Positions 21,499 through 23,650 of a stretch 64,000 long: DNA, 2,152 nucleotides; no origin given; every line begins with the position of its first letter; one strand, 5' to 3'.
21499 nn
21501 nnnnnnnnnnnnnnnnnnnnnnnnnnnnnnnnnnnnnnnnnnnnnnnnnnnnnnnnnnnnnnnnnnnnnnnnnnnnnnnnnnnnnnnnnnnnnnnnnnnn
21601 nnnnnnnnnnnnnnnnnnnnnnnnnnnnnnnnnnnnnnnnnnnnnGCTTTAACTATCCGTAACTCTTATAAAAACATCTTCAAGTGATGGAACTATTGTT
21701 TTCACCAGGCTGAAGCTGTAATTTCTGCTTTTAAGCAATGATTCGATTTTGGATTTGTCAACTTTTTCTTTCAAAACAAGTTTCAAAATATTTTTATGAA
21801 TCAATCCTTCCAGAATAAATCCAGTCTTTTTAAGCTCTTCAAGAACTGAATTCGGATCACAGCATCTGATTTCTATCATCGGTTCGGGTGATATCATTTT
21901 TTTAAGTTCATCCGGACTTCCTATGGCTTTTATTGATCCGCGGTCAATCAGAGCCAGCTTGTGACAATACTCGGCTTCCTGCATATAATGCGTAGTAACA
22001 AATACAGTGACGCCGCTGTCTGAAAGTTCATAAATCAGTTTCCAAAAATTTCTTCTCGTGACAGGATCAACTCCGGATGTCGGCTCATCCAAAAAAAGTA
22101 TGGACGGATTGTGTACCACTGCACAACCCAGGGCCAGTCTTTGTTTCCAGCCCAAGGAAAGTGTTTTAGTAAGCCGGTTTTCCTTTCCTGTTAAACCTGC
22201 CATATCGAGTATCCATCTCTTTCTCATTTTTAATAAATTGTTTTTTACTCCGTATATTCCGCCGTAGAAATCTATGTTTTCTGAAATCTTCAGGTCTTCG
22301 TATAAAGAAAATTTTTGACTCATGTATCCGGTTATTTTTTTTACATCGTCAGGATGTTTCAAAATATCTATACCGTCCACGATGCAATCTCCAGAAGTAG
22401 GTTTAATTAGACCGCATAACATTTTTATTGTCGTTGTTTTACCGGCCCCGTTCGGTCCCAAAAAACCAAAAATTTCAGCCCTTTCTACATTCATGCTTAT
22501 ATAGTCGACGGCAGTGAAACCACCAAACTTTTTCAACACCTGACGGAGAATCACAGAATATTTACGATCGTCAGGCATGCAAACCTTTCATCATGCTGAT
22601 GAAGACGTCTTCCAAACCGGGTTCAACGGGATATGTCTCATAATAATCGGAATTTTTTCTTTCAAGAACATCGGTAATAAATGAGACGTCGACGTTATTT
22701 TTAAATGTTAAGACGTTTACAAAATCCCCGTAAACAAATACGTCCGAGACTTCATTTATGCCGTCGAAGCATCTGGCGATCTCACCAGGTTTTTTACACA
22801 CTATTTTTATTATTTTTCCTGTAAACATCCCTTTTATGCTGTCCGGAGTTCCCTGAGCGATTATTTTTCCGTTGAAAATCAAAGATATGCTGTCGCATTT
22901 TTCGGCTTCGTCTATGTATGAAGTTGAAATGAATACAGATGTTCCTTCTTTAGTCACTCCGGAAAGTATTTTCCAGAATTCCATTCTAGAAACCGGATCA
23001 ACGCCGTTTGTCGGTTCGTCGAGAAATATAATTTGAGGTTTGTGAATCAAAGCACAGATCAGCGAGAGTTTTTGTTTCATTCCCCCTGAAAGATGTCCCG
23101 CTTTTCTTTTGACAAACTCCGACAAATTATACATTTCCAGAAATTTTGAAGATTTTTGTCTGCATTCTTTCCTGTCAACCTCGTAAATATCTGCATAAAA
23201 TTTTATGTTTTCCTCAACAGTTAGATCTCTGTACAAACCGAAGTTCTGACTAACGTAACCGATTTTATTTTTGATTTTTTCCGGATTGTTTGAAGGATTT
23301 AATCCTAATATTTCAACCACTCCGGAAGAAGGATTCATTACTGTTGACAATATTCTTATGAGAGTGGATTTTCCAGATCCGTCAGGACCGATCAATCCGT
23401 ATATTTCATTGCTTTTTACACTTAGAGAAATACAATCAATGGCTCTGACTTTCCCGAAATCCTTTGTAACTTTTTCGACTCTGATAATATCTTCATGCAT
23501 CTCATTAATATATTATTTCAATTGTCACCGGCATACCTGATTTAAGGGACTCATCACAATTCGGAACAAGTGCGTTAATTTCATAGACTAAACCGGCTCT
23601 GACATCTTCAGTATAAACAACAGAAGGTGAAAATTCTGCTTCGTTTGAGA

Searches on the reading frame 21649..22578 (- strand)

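Call 29: search_protein_families(library=ncbifam, max_evalue=1e-20, proteins=[window:21649-22578:-])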
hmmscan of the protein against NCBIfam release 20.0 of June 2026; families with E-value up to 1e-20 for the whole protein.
window:21649-22578:- (309 aa): 84 families (the best 25 are shown)
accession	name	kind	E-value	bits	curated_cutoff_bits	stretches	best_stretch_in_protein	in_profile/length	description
TIGR01188.1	drrA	subfamily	8.4e-82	274.8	312.45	1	16-307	1-301/302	daunorubicin resistance ABC transporter, ATP-binding protein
NF033858.1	ABC2_perm_RbbA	equivalog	3.8e-74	250.1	1050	1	7-228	265-487/909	ribosome-associated ATPase/putative transporter RbbA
TIGR03522.1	GldA_ABC_ATP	equivalog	4.6e-57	193.8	402.6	1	8-307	2-301/301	gliding motility-associated ABC transporter ATP-binding subunit GldA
NF010060.0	PRK13537.1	equivalog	3.9e-49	167.2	521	1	9-307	16-308/314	nodulation factor ABC transporter ATP-binding protein NodI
NF010059.0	PRK13536.1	equivalog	5.9e-43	146.9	549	1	9-307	44-336/342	nodulation factor ABC transporter ATP-binding protein NodI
TIGR03740.1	galliderm_ABC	subfamily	7.5e-43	146.8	309.75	1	12-217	4-203/223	lantibiotic protection ABC transporter ATP-binding subunit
TIGR03864.1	PQQ_ABC_ATP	hypoth_equivalog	1.5e-42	145.7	302.25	1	11-228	4-222/236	ABC transporter, ATP-binding subunit, PQQ-dependent alcohol dehydrogenase system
TIGR01288.1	nodI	equivalog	2.3e-42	145.1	424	1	10-307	6-297/303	nodulation factor ABC transporter ATP-binding protein NodI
TIGR00968.1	3a0106s01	subfamily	2.5e-38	131.9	342.75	1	10-227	2-220/237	sulfate ABC transporter ATP-binding protein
TIGR04406.1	LPS_export_lptB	equivalog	9.4e-38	129.8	240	1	11-225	4-222/239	LPS export ABC transporter ATP-binding protein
TIGR03265.1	PhnT2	equivalog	2.4e-37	129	457.7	1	10-226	6-223/353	putative 2-aminoethylphosphonate ABC transporter ATP-binding protein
TIGR01257.1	rim_protein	equivalog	5.6e-37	126.3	4012.85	1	20-228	942-1150/2272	rim ABC transporter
NF043075.1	MMSYN1_0197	equivalog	3.9e-36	124.7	550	1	10-225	4-220/341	spermidine/putrescine ABC transporter ATP-binding protein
TIGR01186.1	proV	subfamily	4.1e-36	124.9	326.6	1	16-226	1-218/363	betaine/proline/choline family ABC transporter ATP-binding protein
NF008513.0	PRK11432.1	equivalog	1.3e-34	119.7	496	1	7-228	5-227/351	ferric ABC transporter ATP-binding protein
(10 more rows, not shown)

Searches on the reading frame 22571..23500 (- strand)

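Call 29: search_protein_families(library=ncbifam, max_evalue=1e-20, proteins=[window:22571-23500:-])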
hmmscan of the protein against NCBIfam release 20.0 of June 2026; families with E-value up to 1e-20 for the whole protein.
window:22571-23500:- (309 aa): 104 families (the best 25 are shown)
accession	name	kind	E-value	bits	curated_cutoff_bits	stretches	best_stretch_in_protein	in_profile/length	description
TIGR01188.1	drrA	subfamily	8.2e-73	245.3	312.45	1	13-303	1-300/302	daunorubicin resistance ABC transporter, ATP-binding protein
NF033858.1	ABC2_perm_RbbA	equivalog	2.7e-66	224.2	1050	1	6-223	2-225/909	ribosome-associated ATPase/putative transporter RbbA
TIGR03522.1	GldA_ABC_ATP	equivalog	5.1e-52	177.2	402.6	1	6-300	3-297/301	gliding motility-associated ABC transporter ATP-binding subunit GldA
TIGR03864.1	PQQ_ABC_ATP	hypoth_equivalog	2.2e-50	171.3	302.25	1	6-228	2-225/236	ABC transporter, ATP-binding subunit, PQQ-dependent alcohol dehydrogenase system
NF010060.0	PRK13537.1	equivalog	2e-45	155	521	1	2-248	12-260/314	nodulation factor ABC transporter ATP-binding protein NodI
NF010059.0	PRK13536.1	equivalog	2.7e-45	154.6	549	1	5-245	43-285/342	nodulation factor ABC transporter ATP-binding protein NodI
TIGR03740.1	galliderm_ABC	subfamily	5.5e-45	153.8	309.75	1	7-218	2-207/223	lantibiotic protection ABC transporter ATP-binding subunit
TIGR00968.1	3a0106s01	subfamily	6.4e-43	147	342.75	1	6-223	1-219/237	sulfate ABC transporter ATP-binding protein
TIGR01288.1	nodI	equivalog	2.4e-42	145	424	1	6-244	5-245/303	nodulation factor ABC transporter ATP-binding protein NodI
TIGR04406.1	LPS_export_lptB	equivalog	3.1e-41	141.3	240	1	6-222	2-222/239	LPS export ABC transporter ATP-binding protein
TIGR04520.1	ECF_ATPase_1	equivalog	3.8e-40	138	315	1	6-222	1-223/269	energy-coupling factor transporter ATPase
TIGR01186.1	proV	subfamily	1.6e-39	136.1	326.6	1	15-222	3-217/363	betaine/proline/choline family ABC transporter ATP-binding protein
TIGR04521.1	ECF_ATPase_2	equivalog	7.9e-39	133.4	330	1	18-222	18-232/279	energy-coupling factor transporter ATPase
NF008105.0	PRK10851.1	equivalog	3.2e-37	128.1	502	1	6-224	3-226/362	sulfate/thiosulfate ABC transporter ATP-binding protein CysA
NF047565.1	PSM_export_PmtA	equivalog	1.5e-36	126.2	350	1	20-226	16-219/282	phenol-soluble modulin export ABC transporter ATP-binding protein PmtA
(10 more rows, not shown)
